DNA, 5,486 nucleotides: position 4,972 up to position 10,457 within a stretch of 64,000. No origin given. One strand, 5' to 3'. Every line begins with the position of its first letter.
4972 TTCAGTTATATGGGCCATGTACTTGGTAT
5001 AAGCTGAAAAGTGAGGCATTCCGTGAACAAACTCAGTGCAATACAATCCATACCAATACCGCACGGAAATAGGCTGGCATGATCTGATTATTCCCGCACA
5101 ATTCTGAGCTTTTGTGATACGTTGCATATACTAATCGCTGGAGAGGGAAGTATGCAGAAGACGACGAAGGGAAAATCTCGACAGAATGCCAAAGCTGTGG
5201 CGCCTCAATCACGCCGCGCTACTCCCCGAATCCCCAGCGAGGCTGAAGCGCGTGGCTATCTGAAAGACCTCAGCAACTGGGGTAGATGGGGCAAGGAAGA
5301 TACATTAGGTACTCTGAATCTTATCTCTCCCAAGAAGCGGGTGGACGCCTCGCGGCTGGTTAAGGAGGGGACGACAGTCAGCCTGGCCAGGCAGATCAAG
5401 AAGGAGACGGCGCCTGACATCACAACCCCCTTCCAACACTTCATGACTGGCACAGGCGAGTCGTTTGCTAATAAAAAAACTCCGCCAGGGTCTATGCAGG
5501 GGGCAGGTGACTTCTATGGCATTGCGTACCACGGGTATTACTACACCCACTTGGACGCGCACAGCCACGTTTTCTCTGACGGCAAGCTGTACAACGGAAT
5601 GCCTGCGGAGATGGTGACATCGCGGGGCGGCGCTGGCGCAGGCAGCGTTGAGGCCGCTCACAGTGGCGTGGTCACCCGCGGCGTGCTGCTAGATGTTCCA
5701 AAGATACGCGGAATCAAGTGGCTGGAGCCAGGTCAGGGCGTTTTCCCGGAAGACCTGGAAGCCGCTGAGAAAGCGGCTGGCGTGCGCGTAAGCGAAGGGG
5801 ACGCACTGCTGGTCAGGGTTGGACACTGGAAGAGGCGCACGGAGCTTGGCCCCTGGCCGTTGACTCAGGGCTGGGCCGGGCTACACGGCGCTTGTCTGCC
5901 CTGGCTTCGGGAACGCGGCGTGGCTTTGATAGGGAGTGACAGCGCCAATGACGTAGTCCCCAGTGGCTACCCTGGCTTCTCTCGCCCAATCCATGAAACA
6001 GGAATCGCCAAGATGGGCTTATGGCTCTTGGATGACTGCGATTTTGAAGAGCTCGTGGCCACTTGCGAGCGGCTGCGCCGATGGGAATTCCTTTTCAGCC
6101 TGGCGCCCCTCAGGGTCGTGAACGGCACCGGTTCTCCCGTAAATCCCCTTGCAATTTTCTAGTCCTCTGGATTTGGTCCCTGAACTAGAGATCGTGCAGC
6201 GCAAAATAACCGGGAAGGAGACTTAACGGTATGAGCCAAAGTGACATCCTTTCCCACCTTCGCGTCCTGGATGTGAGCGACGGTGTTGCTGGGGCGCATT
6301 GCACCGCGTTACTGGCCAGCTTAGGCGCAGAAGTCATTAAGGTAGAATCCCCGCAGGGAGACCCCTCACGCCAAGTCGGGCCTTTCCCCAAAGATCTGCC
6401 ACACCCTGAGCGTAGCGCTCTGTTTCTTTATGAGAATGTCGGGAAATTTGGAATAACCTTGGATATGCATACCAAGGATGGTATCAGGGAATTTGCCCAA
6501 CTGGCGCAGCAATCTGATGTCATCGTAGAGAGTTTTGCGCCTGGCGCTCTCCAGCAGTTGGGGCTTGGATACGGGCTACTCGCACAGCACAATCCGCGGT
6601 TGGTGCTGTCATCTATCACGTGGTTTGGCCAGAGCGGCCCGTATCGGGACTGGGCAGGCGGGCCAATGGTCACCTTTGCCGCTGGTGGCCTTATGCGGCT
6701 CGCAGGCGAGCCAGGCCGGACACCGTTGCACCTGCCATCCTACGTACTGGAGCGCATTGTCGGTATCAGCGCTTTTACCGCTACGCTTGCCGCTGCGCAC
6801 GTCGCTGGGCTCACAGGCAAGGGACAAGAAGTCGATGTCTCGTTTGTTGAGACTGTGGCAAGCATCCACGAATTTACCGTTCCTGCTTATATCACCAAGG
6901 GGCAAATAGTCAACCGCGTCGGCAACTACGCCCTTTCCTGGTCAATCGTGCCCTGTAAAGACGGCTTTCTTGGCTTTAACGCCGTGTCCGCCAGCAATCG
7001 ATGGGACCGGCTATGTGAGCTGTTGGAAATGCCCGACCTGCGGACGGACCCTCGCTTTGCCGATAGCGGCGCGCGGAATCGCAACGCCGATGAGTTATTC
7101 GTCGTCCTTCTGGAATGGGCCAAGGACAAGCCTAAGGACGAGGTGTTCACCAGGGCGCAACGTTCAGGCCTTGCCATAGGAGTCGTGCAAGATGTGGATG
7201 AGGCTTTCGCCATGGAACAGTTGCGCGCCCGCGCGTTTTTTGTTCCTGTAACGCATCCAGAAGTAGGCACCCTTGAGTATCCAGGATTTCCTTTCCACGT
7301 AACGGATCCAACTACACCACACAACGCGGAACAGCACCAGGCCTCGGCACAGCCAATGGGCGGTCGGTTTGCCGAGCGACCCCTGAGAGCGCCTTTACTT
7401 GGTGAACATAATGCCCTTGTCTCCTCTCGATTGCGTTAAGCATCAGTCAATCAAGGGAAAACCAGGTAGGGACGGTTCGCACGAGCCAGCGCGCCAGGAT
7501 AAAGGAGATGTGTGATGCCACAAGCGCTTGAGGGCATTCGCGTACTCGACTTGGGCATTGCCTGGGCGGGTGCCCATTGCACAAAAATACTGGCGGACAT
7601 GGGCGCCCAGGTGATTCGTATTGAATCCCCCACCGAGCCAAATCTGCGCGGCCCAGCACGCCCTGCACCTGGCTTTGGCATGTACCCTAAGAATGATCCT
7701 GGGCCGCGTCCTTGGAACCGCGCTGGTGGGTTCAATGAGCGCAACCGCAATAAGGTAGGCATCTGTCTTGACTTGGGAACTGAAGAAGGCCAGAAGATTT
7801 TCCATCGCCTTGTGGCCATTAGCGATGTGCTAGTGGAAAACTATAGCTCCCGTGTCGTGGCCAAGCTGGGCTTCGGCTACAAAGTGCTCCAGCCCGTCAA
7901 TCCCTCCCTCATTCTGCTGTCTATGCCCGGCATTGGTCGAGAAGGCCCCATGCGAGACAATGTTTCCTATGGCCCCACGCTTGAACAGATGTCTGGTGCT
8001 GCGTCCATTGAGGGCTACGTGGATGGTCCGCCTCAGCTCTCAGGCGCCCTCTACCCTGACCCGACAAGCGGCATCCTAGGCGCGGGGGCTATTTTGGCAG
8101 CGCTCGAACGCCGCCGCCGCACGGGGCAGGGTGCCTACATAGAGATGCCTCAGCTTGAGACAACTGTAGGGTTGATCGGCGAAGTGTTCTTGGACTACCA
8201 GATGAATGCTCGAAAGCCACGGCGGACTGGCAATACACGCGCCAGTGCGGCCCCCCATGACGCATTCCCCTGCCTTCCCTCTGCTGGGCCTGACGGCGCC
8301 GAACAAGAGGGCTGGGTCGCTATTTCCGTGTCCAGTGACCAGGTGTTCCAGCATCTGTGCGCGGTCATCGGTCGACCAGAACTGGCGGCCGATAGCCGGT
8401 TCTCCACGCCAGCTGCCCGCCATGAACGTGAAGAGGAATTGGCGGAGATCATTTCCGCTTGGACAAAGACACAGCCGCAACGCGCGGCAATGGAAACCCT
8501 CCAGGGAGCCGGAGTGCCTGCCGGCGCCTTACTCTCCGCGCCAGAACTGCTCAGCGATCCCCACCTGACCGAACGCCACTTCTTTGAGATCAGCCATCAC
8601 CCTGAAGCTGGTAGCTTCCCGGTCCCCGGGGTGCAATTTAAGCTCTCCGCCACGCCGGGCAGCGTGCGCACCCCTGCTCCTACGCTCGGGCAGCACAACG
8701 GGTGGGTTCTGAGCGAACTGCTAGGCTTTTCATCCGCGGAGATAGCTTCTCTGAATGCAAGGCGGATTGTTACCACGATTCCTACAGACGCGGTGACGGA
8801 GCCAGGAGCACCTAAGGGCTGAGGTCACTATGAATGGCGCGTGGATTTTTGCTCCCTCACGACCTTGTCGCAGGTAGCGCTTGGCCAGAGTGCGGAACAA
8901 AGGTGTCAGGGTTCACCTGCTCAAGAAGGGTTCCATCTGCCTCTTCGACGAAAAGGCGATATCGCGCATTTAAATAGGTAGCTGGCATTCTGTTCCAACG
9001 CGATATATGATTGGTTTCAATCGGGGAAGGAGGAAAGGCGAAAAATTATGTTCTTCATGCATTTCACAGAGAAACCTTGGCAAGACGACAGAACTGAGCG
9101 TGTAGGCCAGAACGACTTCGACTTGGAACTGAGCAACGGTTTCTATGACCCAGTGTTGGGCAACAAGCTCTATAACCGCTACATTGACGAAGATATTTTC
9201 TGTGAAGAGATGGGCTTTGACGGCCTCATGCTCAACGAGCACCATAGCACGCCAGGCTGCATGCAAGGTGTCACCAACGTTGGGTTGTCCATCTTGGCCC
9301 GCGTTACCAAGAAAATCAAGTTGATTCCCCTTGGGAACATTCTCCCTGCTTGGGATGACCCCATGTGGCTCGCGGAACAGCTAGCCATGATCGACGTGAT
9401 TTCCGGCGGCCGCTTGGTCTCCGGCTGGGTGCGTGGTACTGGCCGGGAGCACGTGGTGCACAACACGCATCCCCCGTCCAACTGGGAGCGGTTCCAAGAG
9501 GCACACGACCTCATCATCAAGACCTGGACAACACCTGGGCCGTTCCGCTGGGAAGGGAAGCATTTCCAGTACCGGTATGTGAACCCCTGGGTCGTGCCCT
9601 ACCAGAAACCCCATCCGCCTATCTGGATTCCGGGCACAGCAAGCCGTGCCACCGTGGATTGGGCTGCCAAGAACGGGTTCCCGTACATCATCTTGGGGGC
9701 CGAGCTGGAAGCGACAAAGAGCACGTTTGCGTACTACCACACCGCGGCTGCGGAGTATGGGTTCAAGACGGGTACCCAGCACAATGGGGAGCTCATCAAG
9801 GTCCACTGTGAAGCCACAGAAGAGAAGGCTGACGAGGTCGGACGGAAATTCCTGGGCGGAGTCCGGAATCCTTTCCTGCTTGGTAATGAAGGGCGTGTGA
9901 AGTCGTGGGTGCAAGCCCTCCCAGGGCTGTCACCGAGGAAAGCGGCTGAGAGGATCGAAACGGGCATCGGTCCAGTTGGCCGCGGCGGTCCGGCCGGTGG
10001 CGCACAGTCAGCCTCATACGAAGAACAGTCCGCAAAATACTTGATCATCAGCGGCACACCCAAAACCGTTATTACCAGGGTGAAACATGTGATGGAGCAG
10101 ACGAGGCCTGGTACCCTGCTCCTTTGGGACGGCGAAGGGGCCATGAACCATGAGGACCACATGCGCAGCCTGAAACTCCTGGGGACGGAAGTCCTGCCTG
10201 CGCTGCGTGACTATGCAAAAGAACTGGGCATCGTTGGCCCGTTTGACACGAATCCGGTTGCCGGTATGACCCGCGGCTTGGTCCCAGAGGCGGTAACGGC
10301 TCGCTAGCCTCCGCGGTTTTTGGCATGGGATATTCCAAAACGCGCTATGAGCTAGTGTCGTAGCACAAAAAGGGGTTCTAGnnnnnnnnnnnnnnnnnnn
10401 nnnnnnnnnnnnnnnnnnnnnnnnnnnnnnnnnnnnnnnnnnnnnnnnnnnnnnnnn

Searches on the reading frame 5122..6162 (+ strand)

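Call 8: search_protein_families(library=pfam, proteins=[window:5122-6162:+])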
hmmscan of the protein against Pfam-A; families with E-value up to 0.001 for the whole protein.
window:5122-6162:+ (346 aa): 1 family
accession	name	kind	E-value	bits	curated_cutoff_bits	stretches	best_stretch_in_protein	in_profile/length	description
PF04199.19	Cyclase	-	7.9e-15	55.8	23.1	1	134-274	22-137/142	Putative cyclase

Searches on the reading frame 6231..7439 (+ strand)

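Call 8: search_protein_families(library=pfam, proteins=[window:6231-7439:+])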
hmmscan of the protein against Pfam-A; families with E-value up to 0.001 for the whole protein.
window:6231-7439:+ (402 aa): 1 family
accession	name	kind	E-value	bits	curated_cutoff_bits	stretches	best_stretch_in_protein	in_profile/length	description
PF02515.22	CoA_transf_3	-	7.2e-88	295.6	23.3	1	7-360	1-351/366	CoA-transferase family III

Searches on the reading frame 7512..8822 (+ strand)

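Call 8: search_protein_families(library=pfam, proteins=[window:7512-8822:+])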
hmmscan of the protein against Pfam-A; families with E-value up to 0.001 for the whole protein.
window:7512-8822:+ (436 aa): 1 family
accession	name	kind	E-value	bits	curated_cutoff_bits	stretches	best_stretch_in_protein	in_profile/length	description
PF02515.22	CoA_transf_3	-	6e-100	335.3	23.3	1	6-396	1-366/366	CoA-transferase family III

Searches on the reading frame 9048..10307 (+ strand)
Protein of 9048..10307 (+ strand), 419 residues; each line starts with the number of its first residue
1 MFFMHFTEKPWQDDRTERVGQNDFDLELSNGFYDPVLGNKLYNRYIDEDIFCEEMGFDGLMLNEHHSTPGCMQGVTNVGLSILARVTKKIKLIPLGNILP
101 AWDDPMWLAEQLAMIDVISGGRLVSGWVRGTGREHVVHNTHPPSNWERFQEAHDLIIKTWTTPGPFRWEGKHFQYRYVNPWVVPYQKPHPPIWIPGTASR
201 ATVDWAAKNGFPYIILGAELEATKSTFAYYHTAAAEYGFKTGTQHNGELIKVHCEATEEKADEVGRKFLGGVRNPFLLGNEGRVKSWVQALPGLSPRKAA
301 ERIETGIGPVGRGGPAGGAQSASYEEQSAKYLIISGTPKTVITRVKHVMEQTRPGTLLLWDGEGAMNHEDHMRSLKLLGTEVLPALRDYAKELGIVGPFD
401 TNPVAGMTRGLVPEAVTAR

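Call 8: search_protein_families(library=pfam, proteins=[window:9048-10307:+])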
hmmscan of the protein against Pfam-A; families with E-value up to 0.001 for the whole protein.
window:9048-10307:+ (419 aa): 1 family
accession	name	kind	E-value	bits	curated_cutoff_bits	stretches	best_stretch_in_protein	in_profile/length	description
PF00296.26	Bac_luciferase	-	3.1e-32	112.6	27.9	1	53-350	33-308/314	Luciferase-like monooxygenase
